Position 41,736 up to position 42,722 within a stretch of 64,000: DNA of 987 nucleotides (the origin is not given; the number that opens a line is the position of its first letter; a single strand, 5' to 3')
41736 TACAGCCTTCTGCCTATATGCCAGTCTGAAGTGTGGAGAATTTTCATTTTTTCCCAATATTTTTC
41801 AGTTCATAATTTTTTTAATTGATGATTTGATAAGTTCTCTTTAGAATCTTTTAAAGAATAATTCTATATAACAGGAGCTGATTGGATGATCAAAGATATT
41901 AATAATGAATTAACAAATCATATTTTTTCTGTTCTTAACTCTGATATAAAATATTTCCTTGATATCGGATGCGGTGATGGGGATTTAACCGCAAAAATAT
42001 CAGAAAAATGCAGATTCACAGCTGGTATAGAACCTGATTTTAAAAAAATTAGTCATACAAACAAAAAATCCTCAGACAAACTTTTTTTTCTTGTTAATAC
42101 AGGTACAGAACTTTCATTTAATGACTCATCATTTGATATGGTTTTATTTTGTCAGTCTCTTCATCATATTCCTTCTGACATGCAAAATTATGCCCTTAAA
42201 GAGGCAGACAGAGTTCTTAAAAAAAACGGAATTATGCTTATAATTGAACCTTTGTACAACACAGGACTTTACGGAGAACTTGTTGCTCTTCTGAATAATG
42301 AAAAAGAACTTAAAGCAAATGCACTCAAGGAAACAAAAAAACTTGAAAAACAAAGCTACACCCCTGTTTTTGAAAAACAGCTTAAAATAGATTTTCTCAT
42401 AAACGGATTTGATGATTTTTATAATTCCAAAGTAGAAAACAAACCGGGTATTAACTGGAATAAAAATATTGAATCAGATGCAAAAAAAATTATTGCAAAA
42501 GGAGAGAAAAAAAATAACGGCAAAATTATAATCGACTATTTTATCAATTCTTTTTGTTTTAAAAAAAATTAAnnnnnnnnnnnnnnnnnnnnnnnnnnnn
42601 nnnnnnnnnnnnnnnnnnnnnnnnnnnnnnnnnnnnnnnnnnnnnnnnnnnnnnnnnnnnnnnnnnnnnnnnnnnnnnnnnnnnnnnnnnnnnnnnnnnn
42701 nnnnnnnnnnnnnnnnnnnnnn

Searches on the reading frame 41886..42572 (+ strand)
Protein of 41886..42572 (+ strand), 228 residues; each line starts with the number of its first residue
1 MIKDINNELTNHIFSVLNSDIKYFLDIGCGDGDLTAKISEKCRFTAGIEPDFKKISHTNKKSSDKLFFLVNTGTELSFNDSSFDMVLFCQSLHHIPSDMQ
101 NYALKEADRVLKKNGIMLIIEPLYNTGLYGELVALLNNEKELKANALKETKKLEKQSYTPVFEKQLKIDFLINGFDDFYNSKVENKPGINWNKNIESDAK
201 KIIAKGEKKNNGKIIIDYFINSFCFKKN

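Call 11: find_encoding_contigs(protein=window:41886-42572:+, flank=3000, max_places=10)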
Protein window:41886-42572:+ (228 aa): no gene with exactly this product is on record in the collection.

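Call 12: search_protein_families(library=pfam, proteins=[window:41886-42572:+])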
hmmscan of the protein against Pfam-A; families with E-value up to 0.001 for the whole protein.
window:41886-42572:+ (228 aa): 8 families
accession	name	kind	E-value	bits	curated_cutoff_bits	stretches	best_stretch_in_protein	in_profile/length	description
PF08241.18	Methyltransf_11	-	2.2e-17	63.9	21.2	1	25-119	1-95/95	Methyltransferase domain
PF13649.12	Methyltransf_25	-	5e-15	56.4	27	1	25-115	2-97/97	Methyltransferase domain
PF13847.12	Methyltransf_31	-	1.3e-11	44.9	27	1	24-164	7-143/145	Methyltransferase domain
PF08242.18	Methyltransf_12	-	1.4e-11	45.4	30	1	25-116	1-97/98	Methyltransferase domain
PF13489.12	Methyltransf_23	-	4.9e-10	39.8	27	1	22-126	24-123/164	Methyltransferase domain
PF01209.24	Ubie_methyltran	-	8.1e-10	38.9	20.1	1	15-121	44-153/233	ubiE/COQ5 methyltransferase family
PF07021.18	MetW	-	7.7e-06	26.1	21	1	24-110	17-101/193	Methionine biosynthesis protein MetW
PF05148.21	Methyltransf_8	-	1.1e-05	25.9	27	1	24-121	76-158/219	Hypothetical methyltransferase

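Call 14: find_homologous_proteins(query=window:41886-42572:+, max_evalue=0.00001)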
Query window:41886-42572:+ (228 aa): 20 proteins with E <= 0.00001 among 1283 candidates.
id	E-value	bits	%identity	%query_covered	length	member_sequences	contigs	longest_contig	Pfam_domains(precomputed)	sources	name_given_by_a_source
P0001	1.2e-145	501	100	100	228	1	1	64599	PF07021.19,PF13847.13,PF13489.13,PF13649.13,PF05148.22,PF01209.25,PF08241.19,PF08242.19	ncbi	ncbi:MAG: class I SAM-dependent methyltransferase [Thermodesulfobacteriota bacterium]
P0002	1.7e-121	422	84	100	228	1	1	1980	PF13847.13,PF13489.13,PF13649.13,PF01209.25,PF08241.19,PF08242.19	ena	-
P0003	4.1e-119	414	83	100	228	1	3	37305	PF13847.13,PF13489.13,PF13649.13,PF01209.25,PF08241.19,PF08242.19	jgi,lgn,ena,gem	jgi:ubiquinone/menaquinone biosynthesis C-methylase UbiE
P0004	1.8e-63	232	50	100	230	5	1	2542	PF07021.19,PF13847.13,PF13489.13,PF13649.13,PF05148.22,PF01209.25,PF08241.19,PF08242.19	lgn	-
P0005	2.8e-63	232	50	100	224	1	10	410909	PF13847.13,PF13489.13,PF13649.13,PF05148.22,PF01209.25,PF08241.19,PF08242.19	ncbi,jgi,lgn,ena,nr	ncbi:MAG: class I SAM-dependent methyltransferase [Desulforegulaceae bacterium]|nr:class I SAM-depen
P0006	3.6e-62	228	52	100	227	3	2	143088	PF13847.13,PF13489.13,PF13649.13,PF05148.22,PF01209.25,PF08241.19,PF08242.19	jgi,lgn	jgi:SAM-dependent methyltransferase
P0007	5.0e-61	224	49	100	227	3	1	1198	PF07021.19,PF13847.13,PF13489.13,PF13649.13,PF05148.22,PF01209.25,PF08241.19,PF08242.19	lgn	-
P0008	1.8e-31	128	32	100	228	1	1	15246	PF13847.13,PF13489.13,PF13649.13,PF01209.25,PF08241.19,PF08242.19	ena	-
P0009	2.4e-15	75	34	65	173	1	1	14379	PF13847.13,PF13489.13,PF13649.13,PF08241.19,PF08242.19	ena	-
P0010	1.0e-13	69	31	80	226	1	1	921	PF13489.13,PF08003.18,PF02353.27,PF08241.19,PF05401.17,PF07021.19,PF13847.13,PF05175.21,PF13649.13,PF00107.33,PF13679.13,PF01209.25,PF08242.19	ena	-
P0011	1.4e-13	69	34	62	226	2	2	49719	PF13847.13,PF13489.13,PF13649.13,PF05148.22,PF01209.25,PF08241.19,PF08242.19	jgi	jgi:ubiquinone/menaquinone biosynthesis C-methylase UbiE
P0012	5.7e-9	54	34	55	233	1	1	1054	PF13847.13,PF13489.13,PF13649.13,PF01209.25,PF08241.19,PF08242.19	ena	-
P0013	7.7e-9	54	31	46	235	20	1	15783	PF13847.13,PF13489.13,PF08003.18,PF05175.21,PF13649.13,PF01209.25,PF08241.19,PF08242.19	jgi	-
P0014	1.1e-7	50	32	62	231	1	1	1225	PF00398.27,PF13489.13,PF08003.18,PF02353.27,PF08241.19,PF05401.17,PF07021.19,PF13847.13,PF06325.20,PF05175.21,PF13649.13,PF01135.26,PF09445.17,PF01209.25,PF08242.19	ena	-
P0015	1.7e-7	49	29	67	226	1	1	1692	PF13847.13,PF13489.13,PF05175.21,PF13649.13,PF08241.19,PF08242.19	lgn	-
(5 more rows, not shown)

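Call 15: find_encoding_contigs(protein=P0003, flank=4000, max_places=6)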
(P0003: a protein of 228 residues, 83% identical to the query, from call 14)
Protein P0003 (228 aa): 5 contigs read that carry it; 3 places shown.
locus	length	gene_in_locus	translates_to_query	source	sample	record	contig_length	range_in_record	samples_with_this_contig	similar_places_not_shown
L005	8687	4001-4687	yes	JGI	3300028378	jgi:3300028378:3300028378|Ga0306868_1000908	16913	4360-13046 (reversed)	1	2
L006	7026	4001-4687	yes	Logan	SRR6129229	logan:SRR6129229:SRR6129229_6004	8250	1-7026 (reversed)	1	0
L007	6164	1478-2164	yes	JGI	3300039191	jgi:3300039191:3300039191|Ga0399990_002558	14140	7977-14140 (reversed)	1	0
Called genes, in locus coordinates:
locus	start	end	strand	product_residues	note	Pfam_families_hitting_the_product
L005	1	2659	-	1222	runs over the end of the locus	PF13555:AAA_29, PF13558:SbcC_Walker_B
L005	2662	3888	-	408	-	PF00149:Metallophos, PF12320:SbcD_C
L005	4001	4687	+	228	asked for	PF01209:Ubie_methyltran, PF13489:Methyltransf_23, PF13847:Methyltransf_31, PF08241:Methyltransf_11, PF08242:Methyltransf_12, PF13649:Methyltransf_25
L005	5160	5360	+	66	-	PF00313:CSD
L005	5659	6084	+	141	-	PF09383:NIL, PF12838:Fer4_7 (weak), PF14697:Fer4_21, PF00037:Fer4, PF12837:Fer4_6, PF13237:Fer4_10, PF12838:Fer4_7, PF13187:Fer4_9, +6 more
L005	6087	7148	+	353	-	PF01171:ATP_bind_3 (faint), PF03054:tRNA_Me_trans, PF20259:tRNA_Me_trans_M, PF20258:tRNA_Me_trans_C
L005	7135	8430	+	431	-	PF00919:UPF0004, PF04055:Radical_SAM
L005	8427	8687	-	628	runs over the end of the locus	PF12633:Adenyl_cycl_N, PF01295:Adenylate_cycl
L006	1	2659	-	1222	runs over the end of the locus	PF13555:AAA_29, PF13558:SbcC_Walker_B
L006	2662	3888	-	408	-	PF00149:Metallophos, PF12320:SbcD_C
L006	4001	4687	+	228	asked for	PF01209:Ubie_methyltran, PF13489:Methyltransf_23, PF13847:Methyltransf_31, PF08241:Methyltransf_11, PF08242:Methyltransf_12, PF13649:Methyltransf_25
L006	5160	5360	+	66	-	PF00313:CSD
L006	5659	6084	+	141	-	PF09383:NIL, PF12838:Fer4_7 (weak), PF14697:Fer4_21, PF00037:Fer4, PF12837:Fer4_6, PF13237:Fer4_10, PF12838:Fer4_7, PF13187:Fer4_9, +6 more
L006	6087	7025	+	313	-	?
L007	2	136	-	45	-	?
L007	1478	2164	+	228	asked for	PF01209:Ubie_methyltran, PF13489:Methyltransf_23, PF13847:Methyltransf_31, PF08241:Methyltransf_11, PF08242:Methyltransf_12, PF13649:Methyltransf_25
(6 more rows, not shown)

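Call 16: find_encoding_contigs(protein=P0002, flank=4000, max_places=4)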
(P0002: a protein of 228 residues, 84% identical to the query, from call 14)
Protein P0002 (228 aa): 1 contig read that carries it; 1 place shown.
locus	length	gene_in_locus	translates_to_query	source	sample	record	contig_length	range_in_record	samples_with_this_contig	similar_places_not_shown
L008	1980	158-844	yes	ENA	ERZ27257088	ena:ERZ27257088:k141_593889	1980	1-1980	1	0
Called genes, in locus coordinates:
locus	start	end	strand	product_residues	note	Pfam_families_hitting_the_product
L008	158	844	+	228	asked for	PF01209:Ubie_methyltran (weak), PF13489:Methyltransf_23, PF13847:Methyltransf_31, PF08241:Methyltransf_11, PF08242:Methyltransf_12, PF13649:Methyltransf_25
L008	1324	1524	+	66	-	PF00313:CSD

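Call 17: find_encoding_contigs(protein=P0005, flank=4000, max_places=10)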
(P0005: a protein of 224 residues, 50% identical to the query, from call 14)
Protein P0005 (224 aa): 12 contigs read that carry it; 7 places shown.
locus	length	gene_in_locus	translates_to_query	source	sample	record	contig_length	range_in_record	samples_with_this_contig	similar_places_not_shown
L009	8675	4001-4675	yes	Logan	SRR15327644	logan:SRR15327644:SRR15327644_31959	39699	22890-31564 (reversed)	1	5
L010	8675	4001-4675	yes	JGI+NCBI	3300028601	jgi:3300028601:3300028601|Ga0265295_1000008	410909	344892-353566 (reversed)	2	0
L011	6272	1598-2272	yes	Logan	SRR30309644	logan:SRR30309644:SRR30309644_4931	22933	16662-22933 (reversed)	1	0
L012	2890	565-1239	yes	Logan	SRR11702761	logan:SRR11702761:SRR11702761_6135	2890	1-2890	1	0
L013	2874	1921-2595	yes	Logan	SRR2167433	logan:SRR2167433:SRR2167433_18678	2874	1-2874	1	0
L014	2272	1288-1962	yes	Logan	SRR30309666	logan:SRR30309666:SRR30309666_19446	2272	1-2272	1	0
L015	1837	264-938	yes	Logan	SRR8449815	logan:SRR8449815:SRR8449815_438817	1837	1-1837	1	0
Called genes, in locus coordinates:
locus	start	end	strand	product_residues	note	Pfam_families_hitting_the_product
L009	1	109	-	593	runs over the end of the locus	PF00664:ABC_membrane, PF00005:ABC_tran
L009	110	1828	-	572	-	PF00664:ABC_membrane, PF00005:ABC_tran, PF02463:SMC_N (faint)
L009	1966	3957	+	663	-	PF25255:WHD_RNase_II (weak), PF23161:HTH_RNase_II, PF00773:RNB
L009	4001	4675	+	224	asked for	PF01209:Ubie_methyltran (faint), PF05148:Methyltransf_8 (weak), PF13489:Methyltransf_23, PF13847:Methyltransf_31, PF08241:Methyltransf_11, PF08242:Methyltransf_12, PF13649:Methyltransf_25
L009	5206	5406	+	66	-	PF00313:CSD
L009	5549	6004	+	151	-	PF09383:NIL, PF12797:Fer4_2 (faint), PF12837:Fer4_6 (faint), PF13237:Fer4_10, PF14697:Fer4_21, PF12838:Fer4_7, PF13187:Fer4_9 (weak), PF00037:Fer4 (weak)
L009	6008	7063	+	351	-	PF03054:tRNA_Me_trans, PF20259:tRNA_Me_trans_M, PF20258:tRNA_Me_trans_C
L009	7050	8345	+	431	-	PF00919:UPF0004, PF04055:Radical_SAM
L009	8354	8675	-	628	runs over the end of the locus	PF12633:Adenyl_cycl_N, PF01295:Adenylate_cycl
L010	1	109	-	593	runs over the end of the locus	PF00664:ABC_membrane, PF00005:ABC_tran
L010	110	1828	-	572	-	PF00664:ABC_membrane, PF00005:ABC_tran, PF02463:SMC_N (faint)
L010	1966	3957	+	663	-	PF25255:WHD_RNase_II (weak), PF23161:HTH_RNase_II, PF00773:RNB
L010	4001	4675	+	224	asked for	PF01209:Ubie_methyltran (faint), PF05148:Methyltransf_8 (weak), PF13489:Methyltransf_23, PF13847:Methyltransf_31, PF08241:Methyltransf_11, PF08242:Methyltransf_12, PF13649:Methyltransf_25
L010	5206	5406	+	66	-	PF00313:CSD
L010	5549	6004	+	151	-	PF09383:NIL, PF12797:Fer4_2 (faint), PF12837:Fer4_6 (faint), PF13237:Fer4_10, PF14697:Fer4_21, PF12838:Fer4_7, PF13187:Fer4_9 (weak), PF00037:Fer4 (weak)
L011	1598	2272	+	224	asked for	PF01209:Ubie_methyltran (faint), PF05148:Methyltransf_8 (weak), PF13489:Methyltransf_23, PF13847:Methyltransf_31, PF08241:Methyltransf_11, PF08242:Methyltransf_12, PF13649:Methyltransf_25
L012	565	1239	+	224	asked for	PF01209:Ubie_methyltran (faint), PF05148:Methyltransf_8 (weak), PF13489:Methyltransf_23, PF13847:Methyltransf_31, PF08241:Methyltransf_11, PF08242:Methyltransf_12, PF13649:Methyltransf_25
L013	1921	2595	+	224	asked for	PF01209:Ubie_methyltran (faint), PF05148:Methyltransf_8 (weak), PF13489:Methyltransf_23, PF13847:Methyltransf_31, PF08241:Methyltransf_11, PF08242:Methyltransf_12, PF13649:Methyltransf_25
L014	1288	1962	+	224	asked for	PF01209:Ubie_methyltran (faint), PF05148:Methyltransf_8 (weak), PF13489:Methyltransf_23, PF13847:Methyltransf_31, PF08241:Methyltransf_11, PF08242:Methyltransf_12, PF13649:Methyltransf_25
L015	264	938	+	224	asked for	PF01209:Ubie_methyltran (faint), PF05148:Methyltransf_8 (weak), PF13489:Methyltransf_23, PF13847:Methyltransf_31, PF08241:Methyltransf_11, PF08242:Methyltransf_12, PF13649:Methyltransf_25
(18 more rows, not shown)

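Call 18: find_encoding_contigs(protein=P0006, flank=4000, max_places=6)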
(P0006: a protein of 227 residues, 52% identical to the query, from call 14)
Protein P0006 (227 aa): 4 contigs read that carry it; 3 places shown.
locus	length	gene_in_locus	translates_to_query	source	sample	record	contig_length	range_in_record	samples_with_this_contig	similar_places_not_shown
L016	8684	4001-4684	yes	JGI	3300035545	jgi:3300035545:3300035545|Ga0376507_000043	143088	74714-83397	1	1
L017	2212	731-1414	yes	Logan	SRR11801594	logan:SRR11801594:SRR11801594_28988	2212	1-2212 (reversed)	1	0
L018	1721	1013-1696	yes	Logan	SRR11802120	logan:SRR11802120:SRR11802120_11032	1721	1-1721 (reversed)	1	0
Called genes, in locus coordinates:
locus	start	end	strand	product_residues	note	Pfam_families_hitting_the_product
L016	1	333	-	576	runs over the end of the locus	PF00664:ABC_membrane, PF00005:ABC_tran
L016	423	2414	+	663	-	PF25255:WHD_RNase_II (weak), PF23161:HTH_RNase_II, PF00773:RNB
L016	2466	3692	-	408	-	-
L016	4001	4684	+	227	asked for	PF01209:Ubie_methyltran (faint), PF05148:Methyltransf_8, PF13489:Methyltransf_23, PF13847:Methyltransf_31, PF08241:Methyltransf_11, PF08242:Methyltransf_12, PF13649:Methyltransf_25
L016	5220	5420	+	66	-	PF00313:CSD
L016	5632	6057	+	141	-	PF09383:NIL, PF00037:Fer4, PF12797:Fer4_2 (faint), PF12837:Fer4_6, PF13237:Fer4_10, PF14697:Fer4_21, PF12838:Fer4_7, PF13187:Fer4_9 (weak), +2 more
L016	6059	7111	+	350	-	PF03054:tRNA_Me_trans, PF20259:tRNA_Me_trans_M, PF20258:tRNA_Me_trans_C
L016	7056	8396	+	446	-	PF00919:UPF0004, PF04055:Radical_SAM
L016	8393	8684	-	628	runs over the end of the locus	PF12633:Adenyl_cycl_N, PF01295:Adenylate_cycl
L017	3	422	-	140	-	?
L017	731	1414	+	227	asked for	PF01209:Ubie_methyltran (faint), PF05148:Methyltransf_8, PF13489:Methyltransf_23, PF13847:Methyltransf_31, PF08241:Methyltransf_11, PF08242:Methyltransf_12, PF13649:Methyltransf_25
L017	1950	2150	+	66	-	PF00313:CSD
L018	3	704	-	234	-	?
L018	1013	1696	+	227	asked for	PF01209:Ubie_methyltran (faint), PF05148:Methyltransf_8, PF13489:Methyltransf_23, PF13847:Methyltransf_31, PF08241:Methyltransf_11, PF08242:Methyltransf_12, PF13649:Methyltransf_25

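Call 21: find_encoding_contigs(protein=P0008, flank=4000, max_places=4)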
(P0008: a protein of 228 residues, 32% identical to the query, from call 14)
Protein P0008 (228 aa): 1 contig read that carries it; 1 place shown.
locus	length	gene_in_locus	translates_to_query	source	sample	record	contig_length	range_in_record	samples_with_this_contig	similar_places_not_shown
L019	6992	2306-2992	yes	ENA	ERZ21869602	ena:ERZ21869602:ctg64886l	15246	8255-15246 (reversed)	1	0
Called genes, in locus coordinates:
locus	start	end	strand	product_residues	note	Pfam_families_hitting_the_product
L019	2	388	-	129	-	?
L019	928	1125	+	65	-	PF00583:Acetyltransf_1, PF08445:FR47 (weak), PF13508:Acetyltransf_7, PF13527:Acetyltransf_9 (weak), PF13673:Acetyltransf_10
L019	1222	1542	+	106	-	PF00753:Lactamase_B, PF12706:Lactamase_B_2 (weak)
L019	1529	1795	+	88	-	-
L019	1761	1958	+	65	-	-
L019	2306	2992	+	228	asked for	PF01209:Ubie_methyltran, PF13489:Methyltransf_23, PF13847:Methyltransf_31, PF08241:Methyltransf_11, PF08242:Methyltransf_12, PF13649:Methyltransf_25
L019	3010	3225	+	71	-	-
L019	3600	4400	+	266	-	PF04060:FeS, PF12654:DUF3786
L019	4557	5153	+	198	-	PF00440:TetR_N, PF16925:TetR_C_13, PF21993:TetR_C_13_2 (weak)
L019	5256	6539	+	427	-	PF00155:Aminotran_1_2, PF12897:Asp_aminotransf (faint)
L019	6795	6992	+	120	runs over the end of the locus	-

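Call 22: find_encoding_contigs(protein=P0004, flank=4000, max_places=4)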
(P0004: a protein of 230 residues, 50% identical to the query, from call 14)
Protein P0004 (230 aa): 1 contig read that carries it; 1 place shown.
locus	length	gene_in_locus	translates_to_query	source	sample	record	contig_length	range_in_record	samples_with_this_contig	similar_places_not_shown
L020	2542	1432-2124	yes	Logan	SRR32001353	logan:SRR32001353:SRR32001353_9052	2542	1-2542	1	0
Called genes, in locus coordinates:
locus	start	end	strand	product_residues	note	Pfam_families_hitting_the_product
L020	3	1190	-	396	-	?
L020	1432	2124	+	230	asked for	PF01209:Ubie_methyltran (weak), PF05148:Methyltransf_8 (weak), PF07021:MetW (faint), PF13489:Methyltransf_23, PF13847:Methyltransf_31, PF08241:Methyltransf_11, PF08242:Methyltransf_12, PF13649:Methyltransf_25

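Call 23: find_encoding_contigs(protein=P0007, flank=4000, max_places=4)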
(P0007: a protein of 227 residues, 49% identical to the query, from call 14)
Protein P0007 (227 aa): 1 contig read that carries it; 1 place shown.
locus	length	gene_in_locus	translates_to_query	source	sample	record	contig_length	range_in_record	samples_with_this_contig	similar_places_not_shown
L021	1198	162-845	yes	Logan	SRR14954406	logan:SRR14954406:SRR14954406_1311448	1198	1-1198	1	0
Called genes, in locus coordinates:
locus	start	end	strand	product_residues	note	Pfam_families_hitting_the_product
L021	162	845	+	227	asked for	PF01209:Ubie_methyltran (weak), PF05148:Methyltransf_8 (weak), PF07021:MetW (weak), PF13489:Methyltransf_23, PF13847:Methyltransf_31, PF08241:Methyltransf_11, PF08242:Methyltransf_12, PF13649:Methyltransf_25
